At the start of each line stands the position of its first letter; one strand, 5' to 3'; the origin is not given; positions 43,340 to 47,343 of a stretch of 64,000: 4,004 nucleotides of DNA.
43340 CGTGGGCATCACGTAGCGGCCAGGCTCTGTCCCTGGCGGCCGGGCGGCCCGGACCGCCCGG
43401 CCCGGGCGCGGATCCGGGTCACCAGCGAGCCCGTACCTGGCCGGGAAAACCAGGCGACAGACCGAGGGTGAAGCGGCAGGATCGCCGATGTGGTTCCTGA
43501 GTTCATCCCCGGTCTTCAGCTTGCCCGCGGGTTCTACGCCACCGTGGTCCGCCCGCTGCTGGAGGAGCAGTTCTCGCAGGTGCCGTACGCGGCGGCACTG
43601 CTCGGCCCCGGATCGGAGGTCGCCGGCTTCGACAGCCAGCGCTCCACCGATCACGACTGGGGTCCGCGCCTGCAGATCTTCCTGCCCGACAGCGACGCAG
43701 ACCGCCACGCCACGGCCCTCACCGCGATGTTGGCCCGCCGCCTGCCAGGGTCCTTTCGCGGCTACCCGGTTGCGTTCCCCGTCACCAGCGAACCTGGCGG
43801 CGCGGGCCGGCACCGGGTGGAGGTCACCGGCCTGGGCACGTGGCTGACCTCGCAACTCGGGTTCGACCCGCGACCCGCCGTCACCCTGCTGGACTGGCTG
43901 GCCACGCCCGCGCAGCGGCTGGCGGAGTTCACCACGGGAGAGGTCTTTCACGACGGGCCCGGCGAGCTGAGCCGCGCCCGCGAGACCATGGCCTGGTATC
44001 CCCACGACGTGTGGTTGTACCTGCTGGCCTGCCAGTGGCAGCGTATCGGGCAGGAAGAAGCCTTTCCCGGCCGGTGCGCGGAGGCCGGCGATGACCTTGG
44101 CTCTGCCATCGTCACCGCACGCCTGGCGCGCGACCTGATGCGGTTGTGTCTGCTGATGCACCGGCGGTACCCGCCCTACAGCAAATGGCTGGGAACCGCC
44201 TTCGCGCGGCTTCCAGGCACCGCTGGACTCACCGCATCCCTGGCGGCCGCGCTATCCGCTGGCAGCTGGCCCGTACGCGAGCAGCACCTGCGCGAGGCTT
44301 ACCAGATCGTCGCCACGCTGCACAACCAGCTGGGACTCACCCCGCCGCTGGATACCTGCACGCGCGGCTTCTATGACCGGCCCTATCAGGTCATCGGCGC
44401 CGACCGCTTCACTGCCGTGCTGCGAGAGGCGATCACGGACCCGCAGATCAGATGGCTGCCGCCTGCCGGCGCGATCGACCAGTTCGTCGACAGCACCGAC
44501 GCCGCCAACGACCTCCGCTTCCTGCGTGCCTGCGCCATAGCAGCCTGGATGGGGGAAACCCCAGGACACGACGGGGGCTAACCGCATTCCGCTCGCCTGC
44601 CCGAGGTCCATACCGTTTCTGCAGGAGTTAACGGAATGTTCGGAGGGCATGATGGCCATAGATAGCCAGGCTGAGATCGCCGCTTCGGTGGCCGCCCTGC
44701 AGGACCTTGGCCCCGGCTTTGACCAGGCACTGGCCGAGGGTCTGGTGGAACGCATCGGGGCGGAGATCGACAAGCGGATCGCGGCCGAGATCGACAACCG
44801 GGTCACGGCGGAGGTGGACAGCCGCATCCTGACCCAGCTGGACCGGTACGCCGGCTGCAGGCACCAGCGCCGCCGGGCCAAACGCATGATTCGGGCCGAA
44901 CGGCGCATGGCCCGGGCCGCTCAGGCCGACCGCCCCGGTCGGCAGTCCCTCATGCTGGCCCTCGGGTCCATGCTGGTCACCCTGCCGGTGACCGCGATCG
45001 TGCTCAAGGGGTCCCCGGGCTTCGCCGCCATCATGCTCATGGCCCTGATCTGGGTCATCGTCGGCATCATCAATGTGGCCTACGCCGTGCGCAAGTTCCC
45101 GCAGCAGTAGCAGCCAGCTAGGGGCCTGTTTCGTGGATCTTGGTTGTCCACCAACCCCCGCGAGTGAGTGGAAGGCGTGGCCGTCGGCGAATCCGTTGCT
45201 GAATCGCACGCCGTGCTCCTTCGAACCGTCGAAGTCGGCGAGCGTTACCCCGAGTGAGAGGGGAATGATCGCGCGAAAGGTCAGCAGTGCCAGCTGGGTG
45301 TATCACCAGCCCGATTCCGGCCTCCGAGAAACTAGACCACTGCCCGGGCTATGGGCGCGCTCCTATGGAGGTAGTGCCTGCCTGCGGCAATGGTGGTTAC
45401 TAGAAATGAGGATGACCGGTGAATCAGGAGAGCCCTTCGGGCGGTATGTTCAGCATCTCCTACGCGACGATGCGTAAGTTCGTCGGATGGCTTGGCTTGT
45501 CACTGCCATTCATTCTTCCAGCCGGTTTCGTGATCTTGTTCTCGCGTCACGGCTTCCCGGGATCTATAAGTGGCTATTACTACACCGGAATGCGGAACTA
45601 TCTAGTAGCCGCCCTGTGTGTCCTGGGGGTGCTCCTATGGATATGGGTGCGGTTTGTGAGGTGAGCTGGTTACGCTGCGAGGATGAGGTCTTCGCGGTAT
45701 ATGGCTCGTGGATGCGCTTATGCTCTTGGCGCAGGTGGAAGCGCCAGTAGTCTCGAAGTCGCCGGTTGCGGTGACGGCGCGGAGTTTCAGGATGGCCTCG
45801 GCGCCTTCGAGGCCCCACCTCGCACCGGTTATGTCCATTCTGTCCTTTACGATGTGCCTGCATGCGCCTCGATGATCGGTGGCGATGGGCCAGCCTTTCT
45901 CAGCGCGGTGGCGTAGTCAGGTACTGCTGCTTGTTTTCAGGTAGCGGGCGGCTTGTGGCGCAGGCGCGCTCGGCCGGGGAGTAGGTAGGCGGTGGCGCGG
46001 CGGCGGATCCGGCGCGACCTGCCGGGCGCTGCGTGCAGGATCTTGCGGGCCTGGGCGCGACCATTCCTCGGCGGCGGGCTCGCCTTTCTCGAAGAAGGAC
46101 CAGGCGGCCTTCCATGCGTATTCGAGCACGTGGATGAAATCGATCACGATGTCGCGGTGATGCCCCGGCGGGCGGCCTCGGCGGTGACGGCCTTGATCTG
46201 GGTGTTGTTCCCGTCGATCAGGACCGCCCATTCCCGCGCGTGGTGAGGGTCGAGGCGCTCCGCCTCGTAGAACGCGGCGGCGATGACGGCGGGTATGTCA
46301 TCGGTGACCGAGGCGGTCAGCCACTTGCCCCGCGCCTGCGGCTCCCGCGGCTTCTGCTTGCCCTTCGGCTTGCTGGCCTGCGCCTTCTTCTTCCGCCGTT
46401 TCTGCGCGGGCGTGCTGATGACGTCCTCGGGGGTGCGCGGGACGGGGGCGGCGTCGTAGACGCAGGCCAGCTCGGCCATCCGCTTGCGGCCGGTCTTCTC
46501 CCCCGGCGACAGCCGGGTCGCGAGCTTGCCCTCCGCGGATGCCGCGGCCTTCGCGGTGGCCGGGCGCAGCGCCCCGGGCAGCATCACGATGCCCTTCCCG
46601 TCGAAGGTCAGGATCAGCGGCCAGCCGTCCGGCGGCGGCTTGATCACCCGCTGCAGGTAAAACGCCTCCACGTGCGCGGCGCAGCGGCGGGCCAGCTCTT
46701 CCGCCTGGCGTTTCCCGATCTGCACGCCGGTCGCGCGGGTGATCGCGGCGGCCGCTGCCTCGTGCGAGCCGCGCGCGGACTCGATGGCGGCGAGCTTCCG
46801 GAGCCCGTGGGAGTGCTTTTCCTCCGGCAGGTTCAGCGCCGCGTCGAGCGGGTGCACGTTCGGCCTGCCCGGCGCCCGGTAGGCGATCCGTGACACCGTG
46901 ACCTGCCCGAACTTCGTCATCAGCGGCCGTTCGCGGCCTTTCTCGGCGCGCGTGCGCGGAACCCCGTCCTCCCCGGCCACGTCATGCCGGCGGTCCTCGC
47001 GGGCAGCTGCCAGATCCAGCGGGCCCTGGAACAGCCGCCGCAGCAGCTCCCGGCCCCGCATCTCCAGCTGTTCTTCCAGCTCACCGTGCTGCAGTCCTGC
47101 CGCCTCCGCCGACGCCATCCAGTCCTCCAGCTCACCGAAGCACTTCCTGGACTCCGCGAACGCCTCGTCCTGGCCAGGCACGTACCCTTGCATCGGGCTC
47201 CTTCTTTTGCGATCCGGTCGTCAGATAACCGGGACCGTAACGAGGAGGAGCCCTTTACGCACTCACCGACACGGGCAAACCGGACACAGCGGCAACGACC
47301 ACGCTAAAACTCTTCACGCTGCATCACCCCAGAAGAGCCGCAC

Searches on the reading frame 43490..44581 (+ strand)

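Call 13: search_protein_families(library=pfam, proteins=[window:43490-44581:+], max_evalue=0.001)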
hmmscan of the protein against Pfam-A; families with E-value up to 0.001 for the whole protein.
window:43490-44581:+ (363 aa): 1 family
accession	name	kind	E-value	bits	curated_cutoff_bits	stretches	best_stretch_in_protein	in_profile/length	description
PF13228.11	DUF4037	-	1e-34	119.7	22.1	1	136-234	1-101/101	Domain of unknown function (DUF4037)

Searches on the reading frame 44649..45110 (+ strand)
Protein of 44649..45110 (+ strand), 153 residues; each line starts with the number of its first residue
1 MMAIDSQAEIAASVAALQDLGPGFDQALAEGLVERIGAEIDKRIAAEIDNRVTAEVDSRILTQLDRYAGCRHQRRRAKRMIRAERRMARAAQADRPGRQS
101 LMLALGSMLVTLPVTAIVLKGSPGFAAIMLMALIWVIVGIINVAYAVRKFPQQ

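Call 13: search_protein_families(library=pfam, proteins=[window:44649-45110:+], max_evalue=0.001)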
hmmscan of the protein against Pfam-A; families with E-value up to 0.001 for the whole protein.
window:44649-45110:+ (153 aa): 0 families

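Call 63: search_protein_families(library=pfam, proteins=[window:44649-45110:+], max_evalue=1)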
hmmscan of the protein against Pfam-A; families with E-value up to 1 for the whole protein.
window:44649-45110:+ (153 aa): 1 family
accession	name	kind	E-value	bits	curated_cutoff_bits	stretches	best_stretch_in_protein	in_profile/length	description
PF18895.5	T4SS_pilin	-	0.066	13.7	26.6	1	108-145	22-63/71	Type IV secretion system pilin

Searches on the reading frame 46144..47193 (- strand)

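Call 13: search_protein_families(library=pfam, proteins=[window:46144-47193:-], max_evalue=0.001)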
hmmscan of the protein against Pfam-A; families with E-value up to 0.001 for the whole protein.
window:46144-47193:- (349 aa): 0 families

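Call 63: search_protein_families(library=pfam, proteins=[window:46144-47193:-], max_evalue=1)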
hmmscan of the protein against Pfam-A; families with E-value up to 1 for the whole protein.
window:46144-47193:- (349 aa): 1 family
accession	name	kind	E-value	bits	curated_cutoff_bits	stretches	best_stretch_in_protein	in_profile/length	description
PF06782.17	UPF0236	-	0.014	14.7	24.3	1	76-161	42-131/400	Uncharacterised protein family (UPF0236)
